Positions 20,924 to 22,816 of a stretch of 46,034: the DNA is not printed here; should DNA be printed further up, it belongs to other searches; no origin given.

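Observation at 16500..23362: Six-gene minus-strand block with stop/start overlaps, ending in a MYXO-CTERM esterase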

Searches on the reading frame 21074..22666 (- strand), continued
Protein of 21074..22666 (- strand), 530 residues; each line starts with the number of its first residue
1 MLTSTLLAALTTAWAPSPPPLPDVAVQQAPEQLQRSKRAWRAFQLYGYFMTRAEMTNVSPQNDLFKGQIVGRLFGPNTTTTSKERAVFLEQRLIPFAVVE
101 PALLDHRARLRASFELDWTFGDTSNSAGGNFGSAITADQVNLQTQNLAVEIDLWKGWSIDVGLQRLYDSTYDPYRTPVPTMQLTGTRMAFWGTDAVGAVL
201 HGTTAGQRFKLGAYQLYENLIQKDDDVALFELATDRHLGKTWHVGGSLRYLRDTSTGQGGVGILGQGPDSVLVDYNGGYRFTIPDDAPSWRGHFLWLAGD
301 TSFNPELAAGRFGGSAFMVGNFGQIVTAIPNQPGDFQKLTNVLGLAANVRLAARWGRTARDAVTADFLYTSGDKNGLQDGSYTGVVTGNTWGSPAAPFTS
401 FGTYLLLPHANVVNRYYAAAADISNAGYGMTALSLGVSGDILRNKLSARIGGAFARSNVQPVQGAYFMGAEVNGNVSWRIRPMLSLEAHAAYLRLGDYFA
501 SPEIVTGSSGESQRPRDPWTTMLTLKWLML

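Call 42: fold_search(model_id=the predicted structure, library=pdb)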
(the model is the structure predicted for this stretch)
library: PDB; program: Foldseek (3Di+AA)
matches with E <= 10: 793; with E <= 0.001: 333
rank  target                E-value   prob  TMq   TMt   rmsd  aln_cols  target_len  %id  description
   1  3rbh_B                1.1e-17  1.00  0.54  0.65   7.0       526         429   10  Structure of alginate export protein AlgE from Pseudomonas aeruginosa (released 2011-07-27)
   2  3rbh_A                1.3e-17  1.00  0.50  0.60   8.7       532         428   10  Structure of alginate export protein AlgE from Pseudomonas aeruginosa (released 2011-07-27)
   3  3rbh_C                2.4e-17  1.00  0.49  0.62   7.9       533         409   10  Structure of alginate export protein AlgE from Pseudomonas aeruginosa (released 2011-07-27)
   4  4xnk                  2.5e-17  1.00  0.53  0.65   8.2       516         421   12  X-ray structure of AlgE1 (released 2015-06-03)
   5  4afk                  2.8e-17  1.00  0.53  0.63   7.8       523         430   12  In meso structure of alginate transporter, AlgE, from Pseudomonas aeruginosa, PAO1 (released 2013-02-06)
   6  3rbh_D                3.5e-17  1.00  0.49  0.62   8.0       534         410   10  Structure of alginate export protein AlgE from Pseudomonas aeruginosa (released 2011-07-27)
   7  8pz4                  5.5e-17  1.00  0.52  0.58   8.2       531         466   11  Structure of alginate transporter, AlgE, solved at wavelength 2.755 A (released 2023-10-25)
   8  8q2o                  6.8e-17  1.00  0.51  0.58   8.0       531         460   12  Structure of alginate transporter AlgE from P. aeruginosa PAO1 by using Se-MAG for the the lipid cubic phase crystalliza (released 2024-05-15)
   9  4azl_B                7.6e-17  1.00  0.49  0.60   8.5       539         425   10  In meso structure of alginate transporter, AlgE, from Pseudomoas aeruginosa, PAO1, crystal form 2. (released 2013-07-03)
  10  4azl_A                1.0e-16  1.00  0.49  0.61   8.4       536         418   11  In meso structure of alginate transporter, AlgE, from Pseudomoas aeruginosa, PAO1, crystal form 2. (released 2013-07-03)
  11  5d5d                  1.2e-16  1.00  0.50  0.65   9.2       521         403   11  In meso in situ serial X-ray crystallography structure of AlgE at 100 K (released 2016-01-13)
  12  4b61_A                2.2e-16  1.00  0.54  0.65   7.4       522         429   11  In meso structure of alginate transporter, AlgE, from Pseudomoas aeruginosa, PAO1. Crystal form 3. (released 2013-07-17)
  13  7acg                  3.6e-16  1.00  0.53  0.60   7.9       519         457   12  In meso structure of the alginate exporter, AlgE, from Pseudomonas aeruginosa in 9.8 monoacylglycerol (released 2020-12-16)
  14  5iyu                  3.6e-16  1.00  0.51  0.61   8.5       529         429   12  AlgE_CIM (released 2017-04-05)
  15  4b61_B                5.9e-16  1.00  0.53  0.63   7.8       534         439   11  In meso structure of alginate transporter, AlgE, from Pseudomoas aeruginosa, PAO1. Crystal form 3. (released 2013-07-17)
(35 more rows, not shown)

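Call 46: search_protein_families(library=ncbifam, proteins=[L003:10824-12254:+, L007:13932-15224:+, L003:1349-2092:+, L003:3817-5127:+, L003:5139-6146:+, L003:6186-7202:+, L007:3343-5073:+, L007:6149-7147:+, L007:15278-16561:+, L003:2224-3777:+], max_evalue=0.00001)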
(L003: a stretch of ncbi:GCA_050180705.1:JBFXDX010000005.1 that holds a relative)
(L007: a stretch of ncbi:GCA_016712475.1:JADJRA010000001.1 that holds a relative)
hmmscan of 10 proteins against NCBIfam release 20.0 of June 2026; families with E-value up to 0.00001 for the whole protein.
L003:10824-12254:+ (476 aa): 0 families

L007:13932-15224:+ (430 aa): 0 families

L003:1349-2092:+ (247 aa): 229 families (the best 25 are shown)
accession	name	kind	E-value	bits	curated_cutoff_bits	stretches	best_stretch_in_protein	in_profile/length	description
NF004198.0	PRK05653.1-3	equivalog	8.6e-89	297.2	296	1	2-247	3-248/248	3-oxoacyl-ACP reductase FabG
TIGR01830.1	3oxo_ACP_reduc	equivalog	2.2e-87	292.7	297.75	1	9-245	1-238/239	3-oxoacyl-[acyl-carrier-protein] reductase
NF004197.0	PRK05653.1-1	equivalog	6.6e-80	268.3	332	1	3-246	4-247/249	3-oxoacyl-ACP reductase FabG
TIGR01829.1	AcAcCoA_reduct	subfamily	7.1e-79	264.9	302.1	1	7-245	1-240/242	acetoacetyl-CoA reductase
NF009464.0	PRK12824.1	subfamily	1.7e-78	263.6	269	1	6-245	2-242/245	3-oxoacyl-ACP reductase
NF009466.0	PRK12826.1-2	subfamily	3.3e-76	256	222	1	5-245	2-244/248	3-oxoacyl-ACP reductase FabG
NF009546.0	PRK12935.1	equivalog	9e-68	228.5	418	1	1-245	1-245/247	acetoacetyl-CoA reductase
NF053542.1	FlxB_rubin_SDR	equivalog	2e-67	227.4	340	1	7-245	1-239/239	flexirubin biosynthesis SDR family reductase FlxB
NF006072.0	PRK08217.1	subfamily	2.9e-67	227.1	298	1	4-247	3-253/253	3-ketoacyl-(acyl-carrier-protein) reductase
NF052558.1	MBtsdlDhBudC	equivalog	2.9e-67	226.9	270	1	5-246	2-242/250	meso-2,3-butanediol dehydrogenase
NF005559.1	PRK07231.1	subfamily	5.6e-67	225.9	215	1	4-246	2-248/249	glucose 1-dehydrogenase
NF004200.0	PRK05653.1-5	equivalog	6.8e-67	225.5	273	1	7-245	3-241/242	3-oxoacyl-ACP reductase FabG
NF004818.0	PRK06172.1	equivalog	2.4e-66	223.7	336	1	2-246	3-251/253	SDR family oxidoreductase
NF004791.0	PRK06138.1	equivalog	3.6e-65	219.7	312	1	3-247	2-251/252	SDR family oxidoreductase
NF004199.0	PRK05653.1-4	equivalog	1.7e-64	217.7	301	1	5-246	4-246/247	3-oxoacyl-ACP reductase FabG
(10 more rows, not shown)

L003:3817-5127:+ (436 aa): 4 families
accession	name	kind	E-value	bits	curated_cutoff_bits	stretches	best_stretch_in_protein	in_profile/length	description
TIGR03948.1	butyr_acet_CoA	equivalog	6.8e-76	255.8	674.8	1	3-433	1-437/445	butyryl-CoA:acetate CoA-transferase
TIGR03458.1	YgfH_subfam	subfamily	2.5e-23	82.5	658.7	1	209-428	249-457/489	succinate CoA transferase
NF053666.1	BtrAceCoATfers1341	equivalog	6.7e-20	71.4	740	1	211-428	250-457/492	butyryl-CoA:acetate CoA transferase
NF053853.1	ScActCoATferScpC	equivalog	1e-19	70.7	500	1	210-428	254-461/493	succinyl-CoA:acetate CoA-transferase ScpC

L003:5139-6146:+ (335 aa): 16 families
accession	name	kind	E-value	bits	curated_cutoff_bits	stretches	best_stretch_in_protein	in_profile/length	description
NF006829.0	PRK09352.1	subfamily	3.5e-56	190.5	249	1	4-333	5-319/322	beta-ketoacyl-ACP synthase 3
TIGR00747.1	fabH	subfamily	8e-47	159.9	292.1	1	4-332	3-319/322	beta-ketoacyl-ACP synthase III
NF004623.0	PRK05963.1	equivalog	3.3e-40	138.4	437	1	4-332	6-325/328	beta-ketoacyl-ACP synthase III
NF005541.0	PRK07204.1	equivalog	8.2e-39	133.9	402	1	4-332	5-326/329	beta-ketoacyl-ACP synthase III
NF005308.0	PRK06840.1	equivalog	3e-37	128.4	315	1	4-330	5-330/339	3-oxoacyl-ACP synthase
NF006720.0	PRK09258.1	equivalog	2.7e-22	79.6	285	2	24-148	31-150/338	3-oxoacyl-ACP synthase III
NF003274.0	PRK04262.1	equivalog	1.2e-21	77.2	244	1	4-179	3-168/347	hydroxymethylglutaryl-CoA synthase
NF005703.0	PRK07515.1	equivalog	1.7e-20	73.2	304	1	56-183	95-218/373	beta-ketoacyl-ACP synthase III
NF009519.0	PRK12880.1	equivalog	2.1e-16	60.2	436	1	5-332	9-335/353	beta-ketoacyl-ACP synthase III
TIGR00748.1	HMG_CoA_syn_Arc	equivalog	3.5e-13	49.5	353.35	1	5-177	3-165/345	hydroxymethylglutaryl-CoA synthase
NF005293.2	PRK06816.1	subfamily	1.1e-10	41.2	450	1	6-148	3-149/378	StlD/DarB family beta-ketosynthase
NF053539.1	resorcinol_DarB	exception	7.2e-10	38.5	550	0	6-107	5-112/377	dialkylresorcinol biosynthesis protein DarB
NF042429.2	DHPHCoAsyn_DpgA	equivalog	1.3e-08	34.1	425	0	241-329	253-344/350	3,5-dihydroxyphenylacetyl-CoA synthase DpgA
TIGR01835.1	HMG-CoA-S_prok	equivalog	3.4e-08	32.7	360.35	1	6-147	3-135/382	hydroxymethylglutaryl-CoA synthase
NF004720.0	PRK06064.1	subfamily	3.1e-07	29.5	420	1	55-153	20-117/389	thiolase domain-containing protein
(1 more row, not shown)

L003:6186-7202:+ (338 aa): 10 families
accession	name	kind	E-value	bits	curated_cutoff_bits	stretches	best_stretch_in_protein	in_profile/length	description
NF005308.0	PRK06840.1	equivalog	1.4e-136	455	315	1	2-338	2-336/339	3-oxoacyl-ACP synthase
NF006829.0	PRK09352.1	subfamily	1.7e-35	122.5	249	1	3-337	3-321/322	beta-ketoacyl-ACP synthase 3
TIGR00747.1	fabH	subfamily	2.7e-31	108.9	292.1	1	5-337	3-322/322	beta-ketoacyl-ACP synthase III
NF003274.0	PRK04262.1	equivalog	2.4e-20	72.9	244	1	4-176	2-166/347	hydroxymethylglutaryl-CoA synthase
NF004623.0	PRK05963.1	equivalog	2e-18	66.7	437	1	5-336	6-327/328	beta-ketoacyl-ACP synthase III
NF005541.0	PRK07204.1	equivalog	1.5e-17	64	402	1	1-332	1-324/329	beta-ketoacyl-ACP synthase III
TIGR00748.1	HMG_CoA_syn_Arc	equivalog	1.5e-15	57.3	353.35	1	5-175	2-164/345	hydroxymethylglutaryl-CoA synthase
NF005703.0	PRK07515.1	equivalog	8.5e-13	47.9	304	1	56-336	97-371/373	beta-ketoacyl-ACP synthase III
NF006720.0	PRK09258.1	equivalog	1.2e-06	28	285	0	42-146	48-151/338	3-oxoacyl-ACP synthase III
NF009519.0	PRK12880.1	equivalog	2.7e-06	27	436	1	41-336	46-337/353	beta-ketoacyl-ACP synthase III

L007:3343-5073:+ (576 aa): 95 families (the best 25 are shown)
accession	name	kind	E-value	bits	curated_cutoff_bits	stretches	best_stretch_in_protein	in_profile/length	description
NF038343.1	ligase_FadD11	exception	2.8e-72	244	950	2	328-576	327-582/585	fatty acid--CoA ligase FadD11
NF004837.0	PRK06187.1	subfamily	1.3e-68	231.6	476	1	40-561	32-523/531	long-chain-fatty-acid--CoA ligase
NF005801.1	PRK07656.1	equivalog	8.6e-63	212.7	657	1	15-480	4-436/500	FadD3 family acyl-CoA ligase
NF004114.0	PRK05605.1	equivalog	5.2e-56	190.2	766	1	41-496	59-522/575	long-chain-fatty-acid--CoA ligase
NF041592.1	carboxyl_red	equivalog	2.9e-55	187.5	1300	1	37-576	73-620/1160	carboxylic acid reductase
NF005702.0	PRK07514.1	subfamily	8.6e-51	172.8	558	2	200-541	153-480/506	malonyl-CoA synthase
NF006182.0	PRK08316.1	subfamily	2.7e-47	161.4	663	1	40-562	35-519/523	fatty acyl-CoA synthetase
NF006181.0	PRK08314.1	subfamily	6.6e-47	160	705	1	40-478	48-483/563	long-chain-fatty-acid--CoA ligase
NF009232.0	PRK12582.1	subfamily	7.8e-44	149.9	777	1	15-576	52-614/624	acyl-CoA synthetase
NF005857.1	PRK07786.1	exception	3.3e-43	148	733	1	40-484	33-450/513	fatty-acid--CoA ligase FadD5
NF009233.0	PRK12583.1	subfamily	4.4e-43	147.5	832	1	41-480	45-483/558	fatty acid CoA ligase family protein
NF005307.0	PRK06839.1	equivalog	5.1e-43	147.4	748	1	41-480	27-426/496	o-succinylbenzoate--CoA ligase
NF005463.0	PRK07059.1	subfamily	5.7e-43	147.2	869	1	40-471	47-481/557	long-chain-fatty-acid--CoA ligase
NF005714.0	PRK07529.1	subfamily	5.9e-43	147.1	632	1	39-471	61-499/640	acyl-CoA synthetase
NF006572.0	PRK09088.1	equivalog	1.1e-42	146.3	696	1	197-557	133-484/491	acyl-CoA synthetase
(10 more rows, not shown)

L007:6149-7147:+ (332 aa): 12 families
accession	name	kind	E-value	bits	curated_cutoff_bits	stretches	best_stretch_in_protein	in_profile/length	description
NF006829.0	PRK09352.1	subfamily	7.4e-77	258.5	249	1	3-325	4-318/322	beta-ketoacyl-ACP synthase 3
TIGR00747.1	fabH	subfamily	9.8e-67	225.3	292.1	1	4-325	3-319/322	beta-ketoacyl-ACP synthase III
NF004623.0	PRK05963.1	equivalog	6.9e-56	189.9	437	1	4-326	6-326/328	beta-ketoacyl-ACP synthase III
NF005541.0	PRK07204.1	equivalog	2e-43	149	402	1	3-323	4-324/329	beta-ketoacyl-ACP synthase III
NF005308.0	PRK06840.1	equivalog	4.1e-42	144.4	315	1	5-327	6-334/339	3-oxoacyl-ACP synthase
NF006720.0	PRK09258.1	equivalog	3.6e-26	92.3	285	1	7-141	9-149/338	3-oxoacyl-ACP synthase III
NF005703.0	PRK07515.1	equivalog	4.1e-23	81.9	304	1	55-173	98-214/373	beta-ketoacyl-ACP synthase III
NF009519.0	PRK12880.1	equivalog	1e-22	80.9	436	1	4-323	8-333/353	beta-ketoacyl-ACP synthase III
NF003274.0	PRK04262.1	equivalog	2.2e-12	46.7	244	1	5-131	4-130/347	hydroxymethylglutaryl-CoA synthase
TIGR01835.1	HMG-CoA-S_prok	equivalog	4e-10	39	360.35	1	38-179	32-168/382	hydroxymethylglutaryl-CoA synthase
NF005293.2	PRK06816.1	subfamily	8.8e-08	31.6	450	1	11-137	8-145/378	StlD/DarB family beta-ketosynthase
TIGR01930.1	AcCoA-C-Actrans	subfamily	1.3e-06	27.7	240.55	1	53-150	21-118/385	acetyl-CoA C-acyltransferase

L007:15278-16561:+ (427 aa): 3 families
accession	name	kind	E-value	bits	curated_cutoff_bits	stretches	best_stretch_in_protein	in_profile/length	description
TIGR01840.1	esterase_phb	subfamily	4.5e-44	150.5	107.85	1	36-234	3-201/213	PHB depolymerase family esterase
NF050058.1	e_dPHAscl_type1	hypoth_equivalog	1.5e-41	142.7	150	1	31-307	7-274/276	extracellular catalytic domain type 1 short-chain-length polyhydroxyalkanoate depolymerase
NF050059.1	e_dPHAscl_type2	hypoth_equivalog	5.6e-07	29.2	280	0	36-106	209-286/305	extracellular catalytic domain type 2 short-chain-length polyhydroxyalkanoate depolymerase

L003:2224-3777:+ (517 aa): 5 families
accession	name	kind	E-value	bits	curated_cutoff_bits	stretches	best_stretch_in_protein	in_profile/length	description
TIGR00813.1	sss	superfamily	1.7e-27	96.5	184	1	38-440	1-399/411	sodium/solute symporter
TIGR02119.1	panF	equivalog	1.3e-22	80.5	328.05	1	14-468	12-442/471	sodium/pantothenate symporter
TIGR02121.1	Na_Pro_sym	equivalog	2.3e-18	66.2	515.5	1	12-457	5-435/488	sodium/proline symporter PutP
TIGR03648.1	Na_symport_lg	subfamily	2.3e-15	56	320.75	2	329-461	357-481/547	VC_2705 family sodium/solute symporter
NF058657.1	MncbAcdTpMctC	equivalog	1.4e-09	37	670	1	7-416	6-409/527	monocarboxylic acid transporter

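Call 51: find_related_loci(query=A3, collection=genome_contigs, flank=10000)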
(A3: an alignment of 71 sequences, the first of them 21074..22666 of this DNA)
Query A3 (530 aa) in genome_contigs; peptide patterns used: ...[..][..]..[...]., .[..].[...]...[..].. (x = any residue, [..] = any of these).
460 stretches matched a pattern; 439 encode a relative of the query (tblastn E <= 1e-3); the best 80 are kept; 80 distinct loci.
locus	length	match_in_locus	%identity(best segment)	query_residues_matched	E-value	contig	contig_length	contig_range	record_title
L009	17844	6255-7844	96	1-530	0e+0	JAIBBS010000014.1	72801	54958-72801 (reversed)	MAG: Nannocystaceae bacterium isolate SSF46 NODE_6258_length_72801_cov_98.313895, whole genome shotgun sequence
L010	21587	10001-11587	77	1-530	0e+0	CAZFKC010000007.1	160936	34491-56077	MAG TPA_asm: uncultured Nannocystaceae bacterium isolate binchicken_co199_105 genome assembly, contig: NODE_112_length_1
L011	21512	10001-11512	80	26-530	0e+0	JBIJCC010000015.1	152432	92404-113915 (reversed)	MAG: Nannocystaceae bacterium isolate ME2006-08-18D11_3300042945_group2_bin121 Rohwer_bin1479_scaffold_38_c1, whole geno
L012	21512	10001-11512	80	26-530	0e+0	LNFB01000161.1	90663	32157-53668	MAG: Deltaproteobacteria bacterium Ga0077550 Ga0077550_1120.1, whole genome shotgun sequence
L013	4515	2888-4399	77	26-530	0e+0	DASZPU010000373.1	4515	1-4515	MAG TPA_asm: Nannocystaceae bacterium isolate SMAG_U5979 k141_769745, whole genome shotgun sequence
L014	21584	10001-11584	69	1-530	0e+0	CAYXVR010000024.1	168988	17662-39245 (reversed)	MAG TPA_asm: uncultured Nannocystaceae bacterium isolate binchicken_co179_119 genome assembly, contig: NODE_423_length_1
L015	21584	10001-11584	65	1-530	0e+0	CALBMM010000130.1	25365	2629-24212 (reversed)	MAG TPA_asm: uncultured proteobacterium isolate SRR6227243_bin.109_CONCOCT_v1.1_MAG genome assembly, contig: ERZ795105.1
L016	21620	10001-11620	61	1-530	0e+0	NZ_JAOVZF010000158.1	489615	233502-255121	Paraliomyxa miuraensis strain SMH-27-4 scf81c26, whole genome shotgun sequence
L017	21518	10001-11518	64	27-530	0e+0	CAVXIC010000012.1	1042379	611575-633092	MAG: uncultured bacterium isolate MFD03250.bin.1.10 genome assembly, contig: contig_19201, whole genome shotgun sequence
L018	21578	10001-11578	59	18-530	0e+0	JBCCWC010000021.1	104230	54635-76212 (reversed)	MAG: Myxococcota bacterium isolate P01_E01_bin.52 k141_129409_length_104230_cov_26.5882, whole genome shotgun sequence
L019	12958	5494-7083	60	1-530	0e+0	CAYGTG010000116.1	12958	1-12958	MAG TPA_asm: uncultured Nannocystaceae bacterium isolate ERP117304_co3_187 genome assembly, contig: NODE_6745_length_129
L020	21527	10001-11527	59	31-530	0e+0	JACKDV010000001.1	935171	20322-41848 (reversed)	MAG: Myxococcales bacterium isolate HK-STAS-MYXO-16 HK-STAS-MYXO-16_1, whole genome shotgun sequence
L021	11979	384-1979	53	6-530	0e+0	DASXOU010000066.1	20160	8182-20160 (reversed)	MAG TPA_asm: Polyangia bacterium isolate SMAG_U5390 k141_2262710, whole genome shotgun sequence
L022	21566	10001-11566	53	11-530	2e-180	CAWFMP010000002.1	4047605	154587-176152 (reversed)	MAG: uncultured delta proteobacterium isolate MFD06435.bin.2.192 genome assembly, contig: contig_19846, whole genome sho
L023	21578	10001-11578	53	14-530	3e-180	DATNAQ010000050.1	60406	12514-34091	MAG TPA_asm: Polyangia bacterium isolate SMAG_U11165 k141_948578, whole genome shotgun sequence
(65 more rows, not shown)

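Call 62: search_solved_structures(query=L003:10824-12254:+, max_evalue=1)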
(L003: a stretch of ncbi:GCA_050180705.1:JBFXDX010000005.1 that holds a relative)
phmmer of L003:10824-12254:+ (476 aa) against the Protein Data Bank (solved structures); distinct sequences matched with E-value up to 1: 0.
